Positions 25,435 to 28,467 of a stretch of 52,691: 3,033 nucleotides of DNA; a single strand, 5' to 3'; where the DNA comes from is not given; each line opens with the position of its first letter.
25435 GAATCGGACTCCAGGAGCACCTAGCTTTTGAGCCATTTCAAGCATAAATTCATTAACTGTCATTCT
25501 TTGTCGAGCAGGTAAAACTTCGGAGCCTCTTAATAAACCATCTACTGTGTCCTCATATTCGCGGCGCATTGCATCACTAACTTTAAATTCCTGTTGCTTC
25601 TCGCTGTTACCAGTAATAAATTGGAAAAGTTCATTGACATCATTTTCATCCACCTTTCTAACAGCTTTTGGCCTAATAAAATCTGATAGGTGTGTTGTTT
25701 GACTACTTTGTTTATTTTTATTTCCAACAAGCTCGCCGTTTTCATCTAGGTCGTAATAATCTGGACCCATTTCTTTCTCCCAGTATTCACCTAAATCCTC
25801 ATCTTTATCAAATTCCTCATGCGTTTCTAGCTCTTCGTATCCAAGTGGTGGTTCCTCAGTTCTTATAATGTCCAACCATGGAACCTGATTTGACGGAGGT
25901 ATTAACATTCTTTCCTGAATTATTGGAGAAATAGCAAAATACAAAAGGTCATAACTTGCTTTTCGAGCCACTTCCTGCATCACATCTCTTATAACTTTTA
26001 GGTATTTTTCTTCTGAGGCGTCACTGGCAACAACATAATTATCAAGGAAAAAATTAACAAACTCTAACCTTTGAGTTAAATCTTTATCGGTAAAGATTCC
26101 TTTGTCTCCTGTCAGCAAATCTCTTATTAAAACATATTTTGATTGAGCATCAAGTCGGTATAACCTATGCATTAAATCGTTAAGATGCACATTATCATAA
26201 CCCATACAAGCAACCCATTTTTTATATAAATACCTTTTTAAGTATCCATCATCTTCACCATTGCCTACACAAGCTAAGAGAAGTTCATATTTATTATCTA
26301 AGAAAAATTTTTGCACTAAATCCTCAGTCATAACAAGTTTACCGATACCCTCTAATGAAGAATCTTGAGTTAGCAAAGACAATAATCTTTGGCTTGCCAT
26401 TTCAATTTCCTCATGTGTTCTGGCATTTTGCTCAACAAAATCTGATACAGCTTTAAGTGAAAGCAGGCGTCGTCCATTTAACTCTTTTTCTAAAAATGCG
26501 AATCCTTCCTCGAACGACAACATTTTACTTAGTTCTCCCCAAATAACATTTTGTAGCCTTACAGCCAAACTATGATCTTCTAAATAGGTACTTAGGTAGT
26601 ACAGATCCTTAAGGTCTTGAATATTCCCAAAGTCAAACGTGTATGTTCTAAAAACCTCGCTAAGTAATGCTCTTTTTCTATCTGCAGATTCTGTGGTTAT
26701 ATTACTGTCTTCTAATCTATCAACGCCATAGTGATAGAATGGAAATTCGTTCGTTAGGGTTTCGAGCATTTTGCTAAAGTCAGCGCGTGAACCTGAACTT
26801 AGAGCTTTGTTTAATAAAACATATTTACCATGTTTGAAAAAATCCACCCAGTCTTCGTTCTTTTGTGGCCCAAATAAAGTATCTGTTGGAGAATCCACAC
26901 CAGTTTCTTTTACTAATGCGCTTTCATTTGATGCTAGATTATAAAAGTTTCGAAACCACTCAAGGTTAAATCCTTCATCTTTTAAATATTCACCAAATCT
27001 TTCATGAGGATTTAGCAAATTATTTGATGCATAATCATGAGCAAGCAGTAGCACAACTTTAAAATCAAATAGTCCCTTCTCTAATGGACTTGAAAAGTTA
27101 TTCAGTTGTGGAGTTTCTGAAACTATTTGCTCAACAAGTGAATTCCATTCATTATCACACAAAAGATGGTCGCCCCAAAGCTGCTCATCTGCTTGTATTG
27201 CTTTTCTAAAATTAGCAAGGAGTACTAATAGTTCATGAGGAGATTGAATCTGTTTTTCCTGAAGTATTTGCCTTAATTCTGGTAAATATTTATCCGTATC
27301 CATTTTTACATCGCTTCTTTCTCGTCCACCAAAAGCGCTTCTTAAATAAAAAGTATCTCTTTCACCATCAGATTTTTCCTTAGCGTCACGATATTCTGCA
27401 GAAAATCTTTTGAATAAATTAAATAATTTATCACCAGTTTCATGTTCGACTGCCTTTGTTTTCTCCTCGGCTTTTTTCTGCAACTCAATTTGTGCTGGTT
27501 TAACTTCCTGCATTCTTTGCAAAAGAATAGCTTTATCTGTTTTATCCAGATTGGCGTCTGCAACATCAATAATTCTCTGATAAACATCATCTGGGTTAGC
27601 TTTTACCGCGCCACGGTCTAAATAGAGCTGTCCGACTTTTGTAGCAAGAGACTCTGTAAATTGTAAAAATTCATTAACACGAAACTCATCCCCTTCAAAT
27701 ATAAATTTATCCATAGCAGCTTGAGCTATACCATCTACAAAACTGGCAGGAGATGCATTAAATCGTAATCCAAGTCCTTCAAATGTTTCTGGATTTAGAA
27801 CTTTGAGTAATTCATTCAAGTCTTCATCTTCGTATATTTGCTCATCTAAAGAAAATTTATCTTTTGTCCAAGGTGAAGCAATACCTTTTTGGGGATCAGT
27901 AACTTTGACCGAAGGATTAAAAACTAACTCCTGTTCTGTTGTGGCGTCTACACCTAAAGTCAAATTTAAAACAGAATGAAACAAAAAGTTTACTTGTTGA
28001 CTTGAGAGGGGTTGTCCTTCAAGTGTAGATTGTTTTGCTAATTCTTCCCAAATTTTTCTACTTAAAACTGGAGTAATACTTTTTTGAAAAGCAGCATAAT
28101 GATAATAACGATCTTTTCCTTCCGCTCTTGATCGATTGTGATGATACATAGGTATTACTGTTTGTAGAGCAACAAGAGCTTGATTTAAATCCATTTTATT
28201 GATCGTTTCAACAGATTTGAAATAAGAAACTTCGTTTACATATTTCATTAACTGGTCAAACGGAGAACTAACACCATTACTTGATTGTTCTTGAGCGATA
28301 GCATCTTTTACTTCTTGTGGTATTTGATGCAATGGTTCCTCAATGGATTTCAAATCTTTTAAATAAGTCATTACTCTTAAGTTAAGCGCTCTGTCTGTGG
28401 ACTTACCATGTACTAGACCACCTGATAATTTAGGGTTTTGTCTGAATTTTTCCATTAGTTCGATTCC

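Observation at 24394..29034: Giant M48-metallopeptidase / ABC1-kinase fusion without signal peptide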

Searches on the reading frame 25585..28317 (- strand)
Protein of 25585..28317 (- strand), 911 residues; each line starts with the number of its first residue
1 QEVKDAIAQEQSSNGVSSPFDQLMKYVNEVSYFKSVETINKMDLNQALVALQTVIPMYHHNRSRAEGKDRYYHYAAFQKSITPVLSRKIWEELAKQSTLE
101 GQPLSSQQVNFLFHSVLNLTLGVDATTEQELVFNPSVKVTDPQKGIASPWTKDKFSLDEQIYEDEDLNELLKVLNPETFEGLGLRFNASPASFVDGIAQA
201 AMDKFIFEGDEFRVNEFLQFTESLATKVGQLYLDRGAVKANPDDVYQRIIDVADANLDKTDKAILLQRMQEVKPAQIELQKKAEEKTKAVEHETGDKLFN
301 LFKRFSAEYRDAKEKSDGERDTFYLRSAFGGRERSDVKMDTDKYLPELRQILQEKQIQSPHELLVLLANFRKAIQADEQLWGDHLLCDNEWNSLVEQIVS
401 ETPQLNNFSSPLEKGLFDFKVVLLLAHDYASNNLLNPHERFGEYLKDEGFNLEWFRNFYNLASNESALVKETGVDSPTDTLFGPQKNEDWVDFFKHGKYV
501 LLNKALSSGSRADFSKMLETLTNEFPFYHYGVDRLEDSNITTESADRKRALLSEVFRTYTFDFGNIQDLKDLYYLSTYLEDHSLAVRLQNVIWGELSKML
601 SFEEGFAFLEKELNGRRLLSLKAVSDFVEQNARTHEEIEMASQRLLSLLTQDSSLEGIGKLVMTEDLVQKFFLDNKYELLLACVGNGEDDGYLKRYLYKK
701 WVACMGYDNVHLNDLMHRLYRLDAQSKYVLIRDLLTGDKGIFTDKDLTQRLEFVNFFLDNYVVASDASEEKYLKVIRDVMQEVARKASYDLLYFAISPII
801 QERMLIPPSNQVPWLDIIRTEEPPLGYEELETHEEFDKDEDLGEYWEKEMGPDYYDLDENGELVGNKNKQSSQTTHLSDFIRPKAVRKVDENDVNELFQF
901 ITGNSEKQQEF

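Call 44: search_protein_representatives(alignment_id=A2)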
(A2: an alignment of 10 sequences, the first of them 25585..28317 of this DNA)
Query: 10 sequences, 895 profile positions. Proteins with E-value up to 0.001 (for the whole library): 209; up to 1e-10: 150; up to 1e-30: 44. The best 150 are listed.
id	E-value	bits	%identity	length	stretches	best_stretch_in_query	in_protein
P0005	0.0e+00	1187.2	-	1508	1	2-894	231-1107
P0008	0.0e+00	1082.4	-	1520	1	1-893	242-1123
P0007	0.0e+00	1025.6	-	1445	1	2-886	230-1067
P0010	5.1e-296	1001.0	-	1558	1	2-888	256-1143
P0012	1.6e-211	721.4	-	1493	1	17-890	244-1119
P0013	1.3e-204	698.5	-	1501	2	2-839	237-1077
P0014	7.0e-186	636.6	-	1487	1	15-891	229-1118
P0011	1.8e-167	575.7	-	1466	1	10-851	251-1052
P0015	5.7e-154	531.0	-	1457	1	9-838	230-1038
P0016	4.9e-145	501.4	-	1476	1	3-862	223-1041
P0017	1.3e-102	361.1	-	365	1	141-503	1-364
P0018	1.1e-97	344.8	-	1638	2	545-863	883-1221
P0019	1.4e-50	188.9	-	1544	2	535-837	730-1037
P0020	1.5e-46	175.5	-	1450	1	51-847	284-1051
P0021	2.6e-45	171.5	-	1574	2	548-867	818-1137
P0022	5.4e-45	170.4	-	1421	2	516-855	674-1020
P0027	5.2e-41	157.2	-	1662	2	492-870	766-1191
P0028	2.3e-39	151.8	-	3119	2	489-888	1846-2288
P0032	8.3e-36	140.0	-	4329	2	487-823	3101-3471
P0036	2.8e-34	134.9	-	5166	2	566-835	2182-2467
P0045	2.8e-31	125.0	-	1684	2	422-840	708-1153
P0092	1.0e-21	93.4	-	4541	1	564-820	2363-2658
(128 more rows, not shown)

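Call 46: predict_structure(alignment_id=A2)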
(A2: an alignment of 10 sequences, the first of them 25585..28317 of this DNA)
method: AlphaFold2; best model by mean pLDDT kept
length: 911 residues; sequences in the alignment: 10
mean_pLDDT: 77.0   pTM: 0.47
mean pLDDT of the five models: 77.0, 74.9, 73.0, 68.7, 68.5
residues with pLDDT >= 90: 155; 70-90: 547; 50-70: 110; < 50: 99
segments of 3 or more residues with pLDDT < 50: 319-333, 534-538, 652-666, 830-886, 905-911
pLDDT, mean of each block of 10 residues (from residue 1): 67 73 89 91 89 91 86 92 93 83 85 90 78 89 82 86 89 86 82 89 82 90 91 79 87 87 86 74 68 82 89 67 36 58 87 83 90 88 84 88 81 91 88 84 87 93 87 84 75 88 86 91 80 48 71 89 90 87 74 86 82 68 70 71 62 43 51 74 78 87 65 78 71 77 77 76 76 80 78 74 78 84 67 41 42 42 40 39 47 77 54 32
secondary structure, 60 per line:
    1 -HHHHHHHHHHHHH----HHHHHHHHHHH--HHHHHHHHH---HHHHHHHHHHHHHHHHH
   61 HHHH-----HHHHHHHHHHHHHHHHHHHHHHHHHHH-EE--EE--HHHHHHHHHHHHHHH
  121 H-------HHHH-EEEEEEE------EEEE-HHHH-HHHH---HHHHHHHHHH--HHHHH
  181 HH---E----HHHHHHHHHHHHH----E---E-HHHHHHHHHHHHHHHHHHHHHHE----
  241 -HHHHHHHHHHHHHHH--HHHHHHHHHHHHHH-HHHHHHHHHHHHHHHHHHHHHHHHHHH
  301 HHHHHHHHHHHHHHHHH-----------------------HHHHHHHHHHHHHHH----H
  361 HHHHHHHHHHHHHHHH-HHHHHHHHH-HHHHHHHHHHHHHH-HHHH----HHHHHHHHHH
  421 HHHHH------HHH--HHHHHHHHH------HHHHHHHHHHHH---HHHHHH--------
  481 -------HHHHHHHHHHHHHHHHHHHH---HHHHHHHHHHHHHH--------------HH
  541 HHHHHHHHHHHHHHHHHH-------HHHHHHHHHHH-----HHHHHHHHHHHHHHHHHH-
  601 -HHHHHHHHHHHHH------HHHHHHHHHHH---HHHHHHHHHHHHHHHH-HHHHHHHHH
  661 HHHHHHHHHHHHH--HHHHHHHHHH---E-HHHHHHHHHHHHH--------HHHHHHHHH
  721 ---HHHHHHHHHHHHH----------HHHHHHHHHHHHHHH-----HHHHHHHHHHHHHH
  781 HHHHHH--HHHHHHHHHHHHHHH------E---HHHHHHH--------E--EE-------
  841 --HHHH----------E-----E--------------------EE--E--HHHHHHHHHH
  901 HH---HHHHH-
elements in order (helices of 4 or more, strands of 3 or more residues): H2-14 H19-29 H32-40 H44-64 H70-96 H106-121 H129-132 E134-140 E147-150 H152-155 H157-160 H164-173 H176-182 H191-203 H214-235 H242-256 H259-272 H274-317 H341-355 H360-376 H378-386 H388-401 H403-406 H411-425 H437-445 H452-463 H467-472 H488-507 H511-524 H539-558 H566-576 H582-599 H602-614 H621-631 H635-650 H652-673 H676-685 H691-703 H712-720 H724-736 H747-761 H767-786 H789-803 H814-820 H843-846 H891-902 H906-910

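Call 51: fold_search(model_id=the predicted structure, library=pdb)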
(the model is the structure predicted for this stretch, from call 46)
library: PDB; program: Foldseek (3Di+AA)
matches with E <= 10: 656; with E <= 0.001: 1
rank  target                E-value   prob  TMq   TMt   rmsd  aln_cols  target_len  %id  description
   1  9rtt_Q                3.1e-04  0.97  0.14  0.14  28.1       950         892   12  Activated Elongation Complex with IWS1 and ELOF1 (released 2025-09-03)
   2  9hvq_Q                1.7e-03  0.57  0.09  0.10  26.4       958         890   10  Structure of the transcribing Pol II-DSIF-PAF-SPT6-RECQL5 complex (released 2025-07-16)
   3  8hmd_C                5.1e-03  0.69  0.13  0.12  21.6       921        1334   12  base module state 2 of Tetrahymena IFT-A (released 2023-06-14)
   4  9l5t_I                7.0e-03  0.54  0.10  0.11  32.5       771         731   12  Cryo-EM structure of the thermophile spliceosome (state B*Q2) (released 2025-03-12)
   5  8sep_A                8.9e-03  0.35  0.10  0.04  36.9       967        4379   10  Cryo-EM Structure of RyR1 + ADP (released 2023-05-24)
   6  9g8o_B                1.0e-02  0.60  0.13  0.13  28.7       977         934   10  human 40S ribosome bound by a SKI238-exosome complex (released 2024-10-16)
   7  4c0p_A                1.2e-02  0.77  0.16  0.16  29.6       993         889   10  Unliganded Transportin 3 (released 2014-01-22)
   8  8rs0_G                1.2e-02  0.51  0.12  0.04  35.1       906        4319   12  Structure of RyR1 in detergent in primed state in complex with nanobody and FKBP (released 2024-10-09)
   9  7r04_B                1.2e-02  0.60  0.13  0.08  27.3       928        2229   10  Neurofibromin in open conformation (released 2022-03-30)
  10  7rdr_A                1.4e-02  0.44  0.08  0.12  25.6       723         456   10  Circular tandem repeat protein with novel repeat topology and enhanced subunit contact surfaces (released 2021-09-01)
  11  3vyc                  1.8e-02  0.44  0.12  0.12  30.8       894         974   11  Crystal structure of unliganded Saccharomyces cerevisiae CRM1 (Xpo1p) (released 2012-11-28)
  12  3zjy_E                2.1e-02  0.51  0.13  0.14  29.8       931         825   11  Crystal Structure of Importin 13 - RanGTP - eIF1A complex (released 2013-04-10)
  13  7nj1_A                2.2e-02  0.57  0.14  0.11  24.2       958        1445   11  CryoEM structure of the human Separase-Securin complex (released 2021-08-04)
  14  5ue8_A                2.3e-02  0.30  0.08  0.09  30.3       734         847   10  The crystal structure of Munc13-1 C1C2BMUN domain (released 2017-02-15)
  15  8cdj_D                2.4e-02  0.77  0.18  0.19  24.3       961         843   11  CAND1 b-hairpin++-SCF-SKP2 CAND1 rolling SCF engaged (released 2023-04-19)
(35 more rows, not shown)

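Call 67: list_cluster_members(proteins=[P0012, P0016, P0018, P0019, P0022, P0027, P0028, P0032, P0036, P0045])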
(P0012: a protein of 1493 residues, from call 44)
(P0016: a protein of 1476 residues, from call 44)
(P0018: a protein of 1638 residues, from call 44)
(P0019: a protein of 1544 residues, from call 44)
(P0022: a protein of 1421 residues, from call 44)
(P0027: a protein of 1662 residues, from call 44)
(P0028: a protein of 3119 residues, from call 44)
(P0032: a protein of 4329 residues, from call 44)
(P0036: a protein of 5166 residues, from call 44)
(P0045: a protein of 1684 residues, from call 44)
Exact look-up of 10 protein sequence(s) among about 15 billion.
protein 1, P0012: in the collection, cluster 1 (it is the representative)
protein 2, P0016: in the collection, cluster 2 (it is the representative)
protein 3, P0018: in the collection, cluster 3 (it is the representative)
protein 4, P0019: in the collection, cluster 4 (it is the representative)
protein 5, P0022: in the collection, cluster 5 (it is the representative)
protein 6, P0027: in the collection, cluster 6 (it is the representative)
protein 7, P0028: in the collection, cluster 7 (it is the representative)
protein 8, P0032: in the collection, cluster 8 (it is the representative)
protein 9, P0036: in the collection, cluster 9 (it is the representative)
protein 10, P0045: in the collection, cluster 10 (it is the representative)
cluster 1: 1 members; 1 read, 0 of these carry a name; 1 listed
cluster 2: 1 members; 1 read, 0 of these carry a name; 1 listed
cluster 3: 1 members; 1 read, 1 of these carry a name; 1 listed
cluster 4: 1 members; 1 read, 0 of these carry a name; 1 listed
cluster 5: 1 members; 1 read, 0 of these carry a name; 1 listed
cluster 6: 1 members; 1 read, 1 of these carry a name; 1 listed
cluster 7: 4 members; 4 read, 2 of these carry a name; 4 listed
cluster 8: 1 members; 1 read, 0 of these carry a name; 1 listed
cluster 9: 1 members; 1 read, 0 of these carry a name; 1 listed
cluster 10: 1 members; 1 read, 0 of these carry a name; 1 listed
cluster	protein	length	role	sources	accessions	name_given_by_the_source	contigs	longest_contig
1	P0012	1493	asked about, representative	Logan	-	-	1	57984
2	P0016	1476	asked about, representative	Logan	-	-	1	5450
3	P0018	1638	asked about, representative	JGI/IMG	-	predicted unusual protein kinase regulating ubiquinone biosynthesis (AarF/ABC1/UbiB ...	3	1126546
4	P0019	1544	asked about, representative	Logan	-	-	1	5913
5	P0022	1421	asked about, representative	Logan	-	-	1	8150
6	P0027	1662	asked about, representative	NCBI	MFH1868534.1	MAG: M48 family metalloprotease [Candidatus Omnitrophota bacterium]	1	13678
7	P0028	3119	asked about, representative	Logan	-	-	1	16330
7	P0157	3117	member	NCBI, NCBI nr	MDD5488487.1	MAG: AarF/UbiB family protein [Candidatus Omnitrophica bacterium] | AarF/UbiB family protein [Candidatus Omnitrophota bacterium]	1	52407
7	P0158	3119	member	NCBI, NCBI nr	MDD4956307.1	MAG: AarF/UbiB family protein [Candidatus Omnitrophica bacterium] | AarF/UbiB family protein [Candidatus Omnitrophota bacterium]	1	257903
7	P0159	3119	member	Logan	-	-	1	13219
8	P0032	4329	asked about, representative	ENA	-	-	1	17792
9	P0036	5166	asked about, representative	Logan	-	-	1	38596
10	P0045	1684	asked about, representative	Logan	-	-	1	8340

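Call 69: search_protein_families(library=pfam, proteins=[P0092, P0032], max_evalue=0.001)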
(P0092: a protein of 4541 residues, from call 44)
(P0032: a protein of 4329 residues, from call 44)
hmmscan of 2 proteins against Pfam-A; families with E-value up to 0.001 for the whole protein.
P0092 (4541 aa): 10 families
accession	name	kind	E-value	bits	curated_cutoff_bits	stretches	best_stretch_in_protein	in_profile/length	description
PF13649.12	Methyltransf_25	-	2.9e-12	47.5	27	1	4001-4108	1-97/97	Methyltransferase domain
PF03109.22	ABC1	-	3.9e-12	46.3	22.9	1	2835-3035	38-229/244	ABC1 atypical kinase-like domain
PF08242.18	Methyltransf_12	-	2.3e-11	44.7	30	1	4002-4110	1-98/98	Methyltransferase domain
PF01739.24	CheR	-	1.8e-10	41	27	1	976-1153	7-178/195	CheR methyltransferase, SAM binding domain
PF13489.12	Methyltransf_23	-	2.2e-10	40.9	27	1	3982-4153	8-161/164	Methyltransferase domain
PF08241.18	Methyltransf_11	-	2e-09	38.4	21.2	1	4002-4112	1-95/95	Methyltransferase domain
PF01636.29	APH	-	6.3e-08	33.1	23.2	0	781-820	155-194/239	Phosphotransferase enzyme family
PF01435.24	Peptidase_M48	-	1.3e-05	25.5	20.3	1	1634-1706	7-82/186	Peptidase family M48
PF00069.31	Pkinase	-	4.2e-05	23.5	31.7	0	2950-3026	78-151/263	Protein kinase domain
PF05175.20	MTS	-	0.0002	21.5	23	1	3994-4118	30-144/170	Methyltransferase small domain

P0032 (4329 aa): 7 families
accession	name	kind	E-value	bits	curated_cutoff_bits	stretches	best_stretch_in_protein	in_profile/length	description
PF13087.12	AAA_12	-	1.6e-20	73.9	27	2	2202-2266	130-189/195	AAA domain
PF13086.12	AAA_11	-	8.5e-19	68.8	27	2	1719-1796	2-76/257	AAA domain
PF01435.24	Peptidase_M48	-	1.6e-10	41.6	20.3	1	2462-2539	11-86/186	Peptidase family M48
PF13245.12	AAA_19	-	3.7e-10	40.5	25.1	1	1723-1918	1-133/134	AAA domain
PF13604.12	AAA_30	-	1.9e-09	37.9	27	1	1720-1916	3-130/191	AAA domain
PF03109.22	ABC1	-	5.6e-06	26.1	22.9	1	3635-3856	37-231/244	ABC1 atypical kinase-like domain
PF00515.34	TPR_1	-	0.00048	20.3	27.8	0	339-362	11-34/34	Tetratricopeptide repeat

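Call 100: fold_search(model_id=the predicted structure, library=viral)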
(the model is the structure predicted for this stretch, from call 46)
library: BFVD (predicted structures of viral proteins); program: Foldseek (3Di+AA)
matches with E <= 10: 219; with E <= 0.001: 0
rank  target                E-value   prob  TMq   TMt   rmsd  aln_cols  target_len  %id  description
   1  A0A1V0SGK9            5.9e-03  0.60  0.11  0.12  34.1       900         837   12  RING finger protein [Hokovirus HKV1]
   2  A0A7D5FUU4            2.4e-02  0.18  0.08  0.08  45.5       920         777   13  Internal virion protein [Escherichia virus LS2]
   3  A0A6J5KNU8            3.0e-02  0.30  0.08  0.11  22.8       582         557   11  Sel1-like repeat [uncultured Caudovirales phage]
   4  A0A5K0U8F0            6.2e-02  0.30  0.12  0.14  22.4       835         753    9  Uncharacterized protein [Yasminevirus sp. GU-2018]
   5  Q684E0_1              7.9e-02  0.08  0.07  0.06  53.0       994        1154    9  (no name in the UniProt tables at hand)
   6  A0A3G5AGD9            8.3e-02  0.23  0.10  0.14  20.7       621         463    9  Sel1 repeat family protein [Hyperionvirus sp.]
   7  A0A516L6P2            1.0e-01  0.10  0.08  0.07  46.1      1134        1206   11  (no name in the UniProt tables at hand)
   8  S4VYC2                1.9e-01  0.30  0.11  0.15  19.4       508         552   11  Uncharacterized protein [Pandoravirus salinus]
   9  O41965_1              1.9e-01  0.10  0.08  0.07  41.5       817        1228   10  Large tegument protein deneddylase [Murid herpesvirus 4]
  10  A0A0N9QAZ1            2.2e-01  0.18  0.12  0.14  25.3       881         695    9  Uncharacterized protein [Chrysochromulina ericina virus CeV-01B]
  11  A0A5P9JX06            2.2e-01  0.09  0.08  0.07  34.3       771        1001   11  Tegument protein [Psittacid alphaherpesvirus 5]
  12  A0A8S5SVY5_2          2.2e-01  0.13  0.10  0.10  24.3       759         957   12  Tail tape measure protein [Siphoviridae sp. ctHOG1]
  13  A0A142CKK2            2.3e-01  0.09  0.10  0.10  32.0      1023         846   12  (no name in the UniProt tables at hand)
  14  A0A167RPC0            2.6e-01  0.16  0.12  0.15  33.3       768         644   10  Putative ankyrin repeat protein [Powai lake megavirus]
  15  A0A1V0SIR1            2.7e-01  0.16  0.10  0.15  22.9       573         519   10  Uncharacterized protein [Klosneuvirus KNV1]
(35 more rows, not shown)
